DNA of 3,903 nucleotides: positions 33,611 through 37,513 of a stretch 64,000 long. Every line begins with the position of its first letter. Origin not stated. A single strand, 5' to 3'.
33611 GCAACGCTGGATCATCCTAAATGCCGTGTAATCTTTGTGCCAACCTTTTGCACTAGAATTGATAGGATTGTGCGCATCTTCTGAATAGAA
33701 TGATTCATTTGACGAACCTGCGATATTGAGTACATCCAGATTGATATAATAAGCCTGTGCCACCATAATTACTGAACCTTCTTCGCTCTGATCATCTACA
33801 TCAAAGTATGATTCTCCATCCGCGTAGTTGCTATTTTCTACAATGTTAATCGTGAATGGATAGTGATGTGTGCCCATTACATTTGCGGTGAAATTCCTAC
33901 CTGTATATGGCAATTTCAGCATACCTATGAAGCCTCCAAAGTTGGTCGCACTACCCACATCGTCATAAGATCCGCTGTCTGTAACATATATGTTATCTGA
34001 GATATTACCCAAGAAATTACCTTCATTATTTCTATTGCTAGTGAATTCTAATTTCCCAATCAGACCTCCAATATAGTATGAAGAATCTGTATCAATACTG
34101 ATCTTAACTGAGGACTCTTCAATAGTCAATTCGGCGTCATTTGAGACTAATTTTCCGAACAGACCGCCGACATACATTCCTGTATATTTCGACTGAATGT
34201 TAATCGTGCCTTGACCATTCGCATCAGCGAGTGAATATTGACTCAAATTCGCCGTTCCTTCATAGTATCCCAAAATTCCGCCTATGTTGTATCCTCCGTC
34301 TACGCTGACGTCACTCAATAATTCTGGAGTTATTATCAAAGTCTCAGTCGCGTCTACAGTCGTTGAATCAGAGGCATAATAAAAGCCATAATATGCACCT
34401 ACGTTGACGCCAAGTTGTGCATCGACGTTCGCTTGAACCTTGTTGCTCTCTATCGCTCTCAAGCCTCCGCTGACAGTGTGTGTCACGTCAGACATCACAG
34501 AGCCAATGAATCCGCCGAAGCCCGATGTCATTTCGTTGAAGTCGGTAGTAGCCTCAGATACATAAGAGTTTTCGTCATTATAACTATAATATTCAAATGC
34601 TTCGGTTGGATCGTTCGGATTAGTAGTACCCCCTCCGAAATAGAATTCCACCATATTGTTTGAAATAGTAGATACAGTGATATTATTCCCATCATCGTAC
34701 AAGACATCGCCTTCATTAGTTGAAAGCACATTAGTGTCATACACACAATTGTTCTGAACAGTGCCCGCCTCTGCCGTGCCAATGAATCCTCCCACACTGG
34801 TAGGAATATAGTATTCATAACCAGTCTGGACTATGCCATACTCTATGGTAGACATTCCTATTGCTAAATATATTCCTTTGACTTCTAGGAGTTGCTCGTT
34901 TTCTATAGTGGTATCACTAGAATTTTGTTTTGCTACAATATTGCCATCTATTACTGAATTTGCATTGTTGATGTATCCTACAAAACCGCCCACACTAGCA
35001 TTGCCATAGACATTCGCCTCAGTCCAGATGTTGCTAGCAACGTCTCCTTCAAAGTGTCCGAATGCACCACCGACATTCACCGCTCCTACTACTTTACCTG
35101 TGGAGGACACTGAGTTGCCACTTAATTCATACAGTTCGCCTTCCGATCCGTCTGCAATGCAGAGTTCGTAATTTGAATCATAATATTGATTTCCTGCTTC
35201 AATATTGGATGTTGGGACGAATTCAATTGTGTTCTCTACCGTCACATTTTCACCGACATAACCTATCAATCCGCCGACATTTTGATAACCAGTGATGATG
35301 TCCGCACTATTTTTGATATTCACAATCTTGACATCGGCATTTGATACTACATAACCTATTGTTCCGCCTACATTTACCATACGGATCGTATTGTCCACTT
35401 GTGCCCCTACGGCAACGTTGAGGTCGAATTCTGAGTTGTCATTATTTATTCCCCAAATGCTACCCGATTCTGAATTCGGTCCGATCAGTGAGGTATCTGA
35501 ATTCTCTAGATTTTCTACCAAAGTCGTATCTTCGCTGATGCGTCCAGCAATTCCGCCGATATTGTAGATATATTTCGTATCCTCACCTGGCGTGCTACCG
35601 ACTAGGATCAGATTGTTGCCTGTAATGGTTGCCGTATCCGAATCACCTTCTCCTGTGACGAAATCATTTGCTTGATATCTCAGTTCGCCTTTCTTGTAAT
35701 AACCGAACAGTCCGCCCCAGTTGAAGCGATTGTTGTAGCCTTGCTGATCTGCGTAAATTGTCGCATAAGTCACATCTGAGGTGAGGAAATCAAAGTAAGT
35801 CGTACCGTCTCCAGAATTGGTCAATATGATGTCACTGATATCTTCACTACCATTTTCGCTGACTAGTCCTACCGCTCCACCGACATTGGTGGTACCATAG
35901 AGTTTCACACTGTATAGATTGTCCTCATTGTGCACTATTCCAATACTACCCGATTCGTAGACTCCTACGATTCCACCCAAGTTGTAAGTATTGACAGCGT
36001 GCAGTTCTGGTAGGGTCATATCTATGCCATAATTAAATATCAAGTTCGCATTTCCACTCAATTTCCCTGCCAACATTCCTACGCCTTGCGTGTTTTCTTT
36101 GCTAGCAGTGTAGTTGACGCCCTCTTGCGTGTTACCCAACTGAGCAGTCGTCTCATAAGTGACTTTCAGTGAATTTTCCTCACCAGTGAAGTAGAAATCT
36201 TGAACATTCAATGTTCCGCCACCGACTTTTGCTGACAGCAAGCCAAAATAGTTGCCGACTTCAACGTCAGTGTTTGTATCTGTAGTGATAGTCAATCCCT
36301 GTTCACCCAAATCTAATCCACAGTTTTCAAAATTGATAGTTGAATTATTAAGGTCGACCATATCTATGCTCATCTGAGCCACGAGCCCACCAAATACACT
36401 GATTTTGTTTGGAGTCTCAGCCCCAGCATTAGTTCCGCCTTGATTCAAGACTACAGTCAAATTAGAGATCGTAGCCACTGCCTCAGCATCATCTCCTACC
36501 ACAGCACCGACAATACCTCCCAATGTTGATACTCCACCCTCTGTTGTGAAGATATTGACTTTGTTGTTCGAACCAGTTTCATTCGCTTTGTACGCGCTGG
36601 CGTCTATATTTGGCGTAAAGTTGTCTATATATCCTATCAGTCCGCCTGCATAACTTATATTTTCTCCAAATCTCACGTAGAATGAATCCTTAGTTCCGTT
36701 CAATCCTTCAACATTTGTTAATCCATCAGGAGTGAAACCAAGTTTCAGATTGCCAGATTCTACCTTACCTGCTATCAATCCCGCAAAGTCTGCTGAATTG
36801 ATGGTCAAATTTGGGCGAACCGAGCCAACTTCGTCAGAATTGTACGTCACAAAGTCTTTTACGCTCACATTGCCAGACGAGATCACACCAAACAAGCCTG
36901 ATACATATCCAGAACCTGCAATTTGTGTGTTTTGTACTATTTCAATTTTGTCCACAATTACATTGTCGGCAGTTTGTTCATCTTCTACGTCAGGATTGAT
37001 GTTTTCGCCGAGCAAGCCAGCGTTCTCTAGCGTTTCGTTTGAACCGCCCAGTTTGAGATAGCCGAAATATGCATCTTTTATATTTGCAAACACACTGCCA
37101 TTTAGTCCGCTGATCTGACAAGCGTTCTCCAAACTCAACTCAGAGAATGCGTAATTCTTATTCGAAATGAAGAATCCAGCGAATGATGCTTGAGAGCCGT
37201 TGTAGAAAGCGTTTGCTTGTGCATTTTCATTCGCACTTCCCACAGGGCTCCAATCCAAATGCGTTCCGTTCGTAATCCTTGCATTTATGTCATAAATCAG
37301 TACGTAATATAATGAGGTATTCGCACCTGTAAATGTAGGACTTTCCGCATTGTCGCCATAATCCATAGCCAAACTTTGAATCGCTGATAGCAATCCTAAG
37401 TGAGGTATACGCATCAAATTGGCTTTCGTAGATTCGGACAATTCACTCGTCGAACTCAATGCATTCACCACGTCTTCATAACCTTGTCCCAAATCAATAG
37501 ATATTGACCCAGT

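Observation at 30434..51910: Single 21.5-kb ORF encoding a 7,158-aa modular beta-helix (GLUG-like) surface lipoprotein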

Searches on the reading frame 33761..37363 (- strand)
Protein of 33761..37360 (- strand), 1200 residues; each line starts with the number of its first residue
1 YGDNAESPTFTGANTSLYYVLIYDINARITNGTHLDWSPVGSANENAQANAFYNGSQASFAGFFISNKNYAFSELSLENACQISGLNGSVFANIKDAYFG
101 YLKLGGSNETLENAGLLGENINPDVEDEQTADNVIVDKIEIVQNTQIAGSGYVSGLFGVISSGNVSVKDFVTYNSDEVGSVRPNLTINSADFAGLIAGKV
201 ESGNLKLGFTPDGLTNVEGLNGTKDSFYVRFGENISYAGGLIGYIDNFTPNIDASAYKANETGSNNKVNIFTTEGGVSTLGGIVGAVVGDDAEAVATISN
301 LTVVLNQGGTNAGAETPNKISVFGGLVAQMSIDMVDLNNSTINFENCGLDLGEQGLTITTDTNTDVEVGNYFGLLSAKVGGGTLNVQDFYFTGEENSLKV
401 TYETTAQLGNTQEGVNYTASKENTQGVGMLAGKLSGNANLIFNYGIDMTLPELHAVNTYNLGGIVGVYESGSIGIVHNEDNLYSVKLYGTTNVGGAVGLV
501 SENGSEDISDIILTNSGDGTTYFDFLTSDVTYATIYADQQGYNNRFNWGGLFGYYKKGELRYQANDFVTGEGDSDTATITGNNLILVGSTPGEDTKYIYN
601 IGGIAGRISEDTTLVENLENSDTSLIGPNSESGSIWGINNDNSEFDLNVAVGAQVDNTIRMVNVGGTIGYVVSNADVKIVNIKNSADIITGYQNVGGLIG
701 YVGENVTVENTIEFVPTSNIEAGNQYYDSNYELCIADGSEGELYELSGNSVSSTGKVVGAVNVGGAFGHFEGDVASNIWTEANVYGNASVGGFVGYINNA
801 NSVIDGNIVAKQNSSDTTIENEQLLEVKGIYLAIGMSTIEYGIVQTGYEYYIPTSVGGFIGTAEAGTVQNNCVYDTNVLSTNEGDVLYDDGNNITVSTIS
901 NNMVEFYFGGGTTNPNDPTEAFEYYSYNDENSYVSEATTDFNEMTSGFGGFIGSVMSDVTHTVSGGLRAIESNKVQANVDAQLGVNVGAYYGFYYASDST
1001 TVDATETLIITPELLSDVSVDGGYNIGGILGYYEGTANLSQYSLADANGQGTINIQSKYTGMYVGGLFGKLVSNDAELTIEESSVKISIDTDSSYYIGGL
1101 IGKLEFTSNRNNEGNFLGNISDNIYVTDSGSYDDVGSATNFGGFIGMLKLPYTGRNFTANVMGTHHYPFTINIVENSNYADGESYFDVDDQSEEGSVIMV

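Call 85: predict_structure(alignment_id=A3)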
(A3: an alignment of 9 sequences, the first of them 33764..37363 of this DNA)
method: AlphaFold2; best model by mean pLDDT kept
length: 1200 residues; sequences in the alignment: 9
mean_pLDDT: 68.5   pTM: 0.78
mean pLDDT of the five models: 68.5, 64.9, 63.9, 58.1, 42.7
residues with pLDDT >= 90: 150; 70-90: 469; 50-70: 348; < 50: 233
segments of 3 or more residues with pLDDT < 50: 1-21, 23-38, 43-58, 177-179, 213-223, 258-263, 310-316, 365-367, 401-419, 569-573, 626-630, 640-647, 649-658, 817-822, 836-847, 889-894, 901-906, 923-925, 927-940, 963-965, 1129-1142, 1175-1200
pLDDT, mean of each block of 10 residues (from residue 1): 28 34 45 43 42 42 64 68 70 78 74 80 64 75 78 88 83 60 74 90 79 44 65 87 82 61 63 75 86 75 72 45 85 62 83 66 56 88 83 58 31 35 80 88 63 73 90 73 69 88 71 54 72 71 70 89 65 63 74 61 92 88 57 62 43 45 90 87 88 91 93 82 71 65 70 84 92 91 88 92 88 58 71 55 45 80 88 88 57 52 51 62 47 45 70 83 52 84 84 78 55 84 84 73 61 79 77 71 68 59 74 62 53 41 64 63 59 44 34 32
secondary structure, 60 per line:
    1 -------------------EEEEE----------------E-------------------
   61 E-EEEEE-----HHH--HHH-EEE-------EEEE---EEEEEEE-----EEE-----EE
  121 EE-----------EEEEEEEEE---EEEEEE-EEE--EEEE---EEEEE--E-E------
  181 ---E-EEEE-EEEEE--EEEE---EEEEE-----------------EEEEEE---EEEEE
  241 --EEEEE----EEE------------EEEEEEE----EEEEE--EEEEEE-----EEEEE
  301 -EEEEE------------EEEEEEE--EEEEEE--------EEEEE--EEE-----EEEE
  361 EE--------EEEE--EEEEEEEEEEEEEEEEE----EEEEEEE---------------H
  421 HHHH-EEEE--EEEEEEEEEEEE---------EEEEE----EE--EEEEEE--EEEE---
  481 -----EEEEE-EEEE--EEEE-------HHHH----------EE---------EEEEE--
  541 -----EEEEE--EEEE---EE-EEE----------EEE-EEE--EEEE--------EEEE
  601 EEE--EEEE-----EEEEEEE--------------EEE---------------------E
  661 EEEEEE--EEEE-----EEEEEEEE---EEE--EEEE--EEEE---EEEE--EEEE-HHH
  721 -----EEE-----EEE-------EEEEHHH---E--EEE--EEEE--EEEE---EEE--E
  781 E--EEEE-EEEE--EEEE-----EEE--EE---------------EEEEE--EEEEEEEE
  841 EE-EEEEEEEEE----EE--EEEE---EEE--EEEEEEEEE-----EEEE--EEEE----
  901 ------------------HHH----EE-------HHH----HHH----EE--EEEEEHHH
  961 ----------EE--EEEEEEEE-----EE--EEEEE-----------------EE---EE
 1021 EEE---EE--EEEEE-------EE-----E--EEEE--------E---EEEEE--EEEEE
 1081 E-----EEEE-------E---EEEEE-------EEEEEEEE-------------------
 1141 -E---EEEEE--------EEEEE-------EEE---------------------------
elements in order (helices of 4 or more, strands of 3 or more residues): E20-24 E63-67 E82-84 E92-95 E99-105 E111-113 E119-122 E134-142 E146-151 E153-155 E158-161 E165-169 E186-189 E191-195 E198-201 E205-209 E227-232 E236-240 E243-247 E252-254 E267-273 E278-282 E285-290 E296-300 E302-306 E319-325 E328-333 E342-346 E349-351 E357-362 E371-374 E377-393 E398-404 H420-424 E426-429 E432-443 E453-457 E466-471 E474-477 E486-490 E492-495 E498-501 H509-512 E534-538 E546-550 E553-556 E563-565 E576-578 E580-582 E585-588 E597-603 E606-609 E615-621 E636-638 E660-666 E669-672 E678-685 E689-691 E694-697 E700-703 E707-710 E713-716 E726-728 E734-736 E744-747 E757-759 E762-765 E768-771 E775-777 E784-787 E789-792 E795-798 E804-806 E826-830 E833-842 E844-852 E861-864 E868-870 E873-881 E887-890 E893-896 E953-957 E975-982 E992-996 E1019-1023 E1031-1035 E1053-1056 E1069-1073 E1076-1081 E1087-1090 E1102-1106 E1114-1121 E1146-1150 E1159-1163 E1171-1173

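Call 88: fold_search(model_id=the predicted structure, library=pdb)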
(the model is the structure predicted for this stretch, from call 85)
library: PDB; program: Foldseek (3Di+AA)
matches with E <= 10: 30; with E <= 0.001: 0
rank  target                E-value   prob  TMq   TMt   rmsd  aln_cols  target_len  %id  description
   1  3eqn_A                2.1e+00  0.01  0.07  0.10  27.1      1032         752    8  Crystal structure of beta-1,3-glucanase from Phanerochaete chrysosporium (Lam55A) (released 2009-02-03)
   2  9bev_A                2.4e+00  0.03  0.13  0.20  17.4       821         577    9  Structure of GH110A in complex with a lambda-carrageenan oligosaccharide (released 2025-08-27)
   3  6p5t_D                2.4e+00  0.03  0.13  0.17  22.9      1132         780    8  Surface-layer (S-layer) RsaA protein from Caulobacter crescentus bound to strontium and iodide (released 2020-01-15)
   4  7jwf_A                2.4e+00  0.01  0.07  0.10  23.2       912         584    9  Crystal structure of PdGH110B D344N in complex with alpha-(1,3)-galactobiose (released 2020-11-04)
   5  6p5t_B                2.5e+00  0.03  0.14  0.19  21.3      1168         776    9  Surface-layer (S-layer) RsaA protein from Caulobacter crescentus bound to strontium and iodide (released 2020-01-15)
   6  3n6z                  2.9e+00  0.25  0.14  0.39   9.8       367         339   14  Crystal structure of a putative immunoglobulin A1 protease (BACOVA_03286) from Bacteroides ovatus at 1.30 A resolution (released 2010-07-21)
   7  8x8m_A                3.3e+00  0.02  0.11  0.14  20.1       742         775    9  Cryo-EM structure of a bacteriophage tail- spike protein against Klebsiella pneumoniae K64,ORF41(K64-ORF41) (released 2024-09-04)
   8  7o79                  3.4e+00  0.02  0.10  0.18  19.7       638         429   11  Structure of the PL6 family polysaccharide lyase Pedsa3628 from Pseudopedobacter saltans (released 2021-07-28)
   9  3ak5_A                3.9e+00  0.01  0.11  0.12  21.1       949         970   11  Hemoglobin protease (Hbp) passenger missing domain-2 (released 2010-10-06)
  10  6p5t_C                4.1e+00  0.01  0.12  0.15  21.9      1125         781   10  Surface-layer (S-layer) RsaA protein from Caulobacter crescentus bound to strontium and iodide (released 2020-01-15)
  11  7jw4_B                4.7e+00  0.01  0.07  0.11  22.8       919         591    9  Crystal structure of PdGH110B in complex with D-galactose (released 2020-11-04)
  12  8yk2_B                5.6e+00  0.02  0.12  0.18  19.7       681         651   10  Blood group B alpha-1,3-galactosidase AgaBb from Bifidobacterium bifidum, construct T7-tag_24-700 (released 2024-07-10)
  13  3sze                  6.1e+00  0.01  0.10  0.11  21.2       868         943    8  Crystal structure of the passenger domain of the E. coli autotransporter EspP (released 2011-10-12)
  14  6p5t_A                6.4e+00  0.01  0.13  0.17  20.7      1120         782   11  Surface-layer (S-layer) RsaA protein from Caulobacter crescentus bound to strontium and iodide (released 2020-01-15)
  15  7jwf_B                6.4e+00  0.01  0.09  0.14  21.4       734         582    8  Crystal structure of PdGH110B D344N in complex with alpha-(1,3)-galactobiose (released 2020-11-04)
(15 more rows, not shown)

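Call 106: search_protein_families(library=pfam, proteins=[window:33761-37360:-], max_evalue=0.1)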
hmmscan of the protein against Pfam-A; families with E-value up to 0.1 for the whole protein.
window:33761-37360:- (1200 aa): 1 family
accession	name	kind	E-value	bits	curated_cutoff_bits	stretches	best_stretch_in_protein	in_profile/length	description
PF07581.17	Glug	-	0.05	14.5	20.5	0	691-712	1-27/28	The GLUG motif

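Call 115: fold_search(model_id=the predicted structure, library=viral)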
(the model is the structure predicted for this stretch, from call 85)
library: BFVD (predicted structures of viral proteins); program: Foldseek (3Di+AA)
matches with E <= 10: 69; with E <= 0.001: 1
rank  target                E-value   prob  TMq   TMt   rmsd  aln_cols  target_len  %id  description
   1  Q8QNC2                1.9e-05  1.00  0.16  0.16  26.0      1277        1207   10  EsV-1-160 [Ectocarpus siliculosus virus 1 (isolate New Zealand/Kaikoura/1988)]
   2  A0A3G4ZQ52            6.0e-03  0.20  0.12  0.13  25.8      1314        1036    9  Collagen-like protein [Terrestrivirus sp.]
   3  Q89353                6.6e-03  0.03  0.05  0.05  52.3      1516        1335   13  Chlorovirus glycoprotein repeat domain-containing protein [Paramecium bursaria Chlorella virus 1]
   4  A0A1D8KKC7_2          2.9e-02  0.06  0.09  0.09  39.4      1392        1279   11  Uncharacterized protein [Synechococcus phage S-CAM3]
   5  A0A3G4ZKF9            4.8e-02  0.93  0.21  0.37  13.3       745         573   12  Uncharacterized protein [Terrestrivirus sp.]
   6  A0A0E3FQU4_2          1.1e-01  0.04  0.07  0.08  43.3      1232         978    9  Baseplate wedge initiator [Synechococcus phage ACG-2014f]
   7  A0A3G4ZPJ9            2.8e-01  0.13  0.15  0.24  19.2       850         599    9  Right handed beta helix domain-containing protein [Barrevirus sp.]
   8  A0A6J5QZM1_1          2.9e-01  0.01  0.06  0.06  66.5      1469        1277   12  PKD/Chitinase domain containing protein [uncultured Caudovirales phage]
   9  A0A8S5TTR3            3.6e-01  0.54  0.14  0.27  12.5       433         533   13  Putative immunoglobulin A1 protease [Siphoviridae sp. ct5jB2]
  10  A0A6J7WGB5            4.0e-01  0.07  0.13  0.16  17.8      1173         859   10  Uncharacterized protein [uncultured Caudovirales phage]
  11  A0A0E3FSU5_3          5.0e-01  0.02  0.07  0.08  40.7      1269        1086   10  Baseplate wedge initiator [Synechococcus phage ACG-2014f]
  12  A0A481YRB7            5.4e-01  0.12  0.16  0.25  15.8      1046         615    9  Uncharacterized protein [Marseillevirus LCMAC101]
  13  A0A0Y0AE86            5.4e-01  0.03  0.11  0.12  22.5      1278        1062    9  Putative tail spike protein [Bacillus phage Eldridge]
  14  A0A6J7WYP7            5.4e-01  0.01  0.07  0.08  42.7      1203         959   12  Uncharacterized protein [uncultured Caudovirales phage]
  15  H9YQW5                5.7e-01  0.57  0.11  0.23  14.1       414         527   13  (no name in the UniProt tables at hand)
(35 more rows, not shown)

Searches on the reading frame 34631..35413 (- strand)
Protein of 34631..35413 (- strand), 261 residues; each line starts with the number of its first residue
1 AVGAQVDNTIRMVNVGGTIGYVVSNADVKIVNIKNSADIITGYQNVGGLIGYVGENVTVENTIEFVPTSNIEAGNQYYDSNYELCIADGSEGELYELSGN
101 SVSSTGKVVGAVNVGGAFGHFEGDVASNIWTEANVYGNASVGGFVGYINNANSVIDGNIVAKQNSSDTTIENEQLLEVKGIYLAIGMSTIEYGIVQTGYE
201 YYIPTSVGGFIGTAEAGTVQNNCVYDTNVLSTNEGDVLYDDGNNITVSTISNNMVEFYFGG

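Call 44: find_homologous_proteins(query=window:34631-35413:-, max_evalue=0.001)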
Query window:34631-35413:-: 1539 candidates shared short words with the query, none scored E <= 0.001.

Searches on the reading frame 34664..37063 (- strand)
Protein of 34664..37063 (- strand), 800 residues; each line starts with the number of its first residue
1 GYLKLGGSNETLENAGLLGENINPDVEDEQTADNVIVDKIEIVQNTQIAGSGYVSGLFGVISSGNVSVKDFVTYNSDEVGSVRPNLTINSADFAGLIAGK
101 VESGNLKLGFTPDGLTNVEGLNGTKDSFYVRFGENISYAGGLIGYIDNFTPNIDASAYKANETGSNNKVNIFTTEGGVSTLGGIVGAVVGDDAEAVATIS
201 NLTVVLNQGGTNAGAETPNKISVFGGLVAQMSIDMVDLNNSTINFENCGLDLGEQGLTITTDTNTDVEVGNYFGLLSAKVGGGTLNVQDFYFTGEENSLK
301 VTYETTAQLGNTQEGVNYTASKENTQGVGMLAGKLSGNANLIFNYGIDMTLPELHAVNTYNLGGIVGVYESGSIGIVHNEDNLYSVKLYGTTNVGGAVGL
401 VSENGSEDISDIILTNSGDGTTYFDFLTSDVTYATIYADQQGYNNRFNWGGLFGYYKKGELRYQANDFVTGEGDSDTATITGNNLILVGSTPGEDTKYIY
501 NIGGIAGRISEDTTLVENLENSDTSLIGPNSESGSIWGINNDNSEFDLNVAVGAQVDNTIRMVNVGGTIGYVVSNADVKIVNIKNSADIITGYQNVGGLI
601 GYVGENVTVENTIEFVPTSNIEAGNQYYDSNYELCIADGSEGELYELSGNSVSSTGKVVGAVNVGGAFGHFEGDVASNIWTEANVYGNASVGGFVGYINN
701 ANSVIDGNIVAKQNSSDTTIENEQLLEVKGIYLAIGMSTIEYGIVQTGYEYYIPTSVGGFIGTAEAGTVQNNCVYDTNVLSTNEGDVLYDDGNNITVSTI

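Call 6: search_protein_families(library=pfam, proteins=[window:34664-37063:-], max_evalue=1)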
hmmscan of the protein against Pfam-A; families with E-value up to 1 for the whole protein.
window:34664-37063:- (800 aa): 1 family
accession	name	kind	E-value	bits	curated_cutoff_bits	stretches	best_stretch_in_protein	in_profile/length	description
PF07581.17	Glug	-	6.4e-05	23.6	20.5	0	592-613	1-27/28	The GLUG motif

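Call 7: search_protein_families(library=ncbifam, proteins=[window:34664-37063:-], max_evalue=1)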
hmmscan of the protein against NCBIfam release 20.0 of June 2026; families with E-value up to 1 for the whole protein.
window:34664-37063:- (800 aa): 1 family
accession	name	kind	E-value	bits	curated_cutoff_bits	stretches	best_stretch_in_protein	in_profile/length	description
NF007076.0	PRK09527.1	equivalog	0.079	12.4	347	1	599-712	54-166/203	galactoside O-acetyltransferase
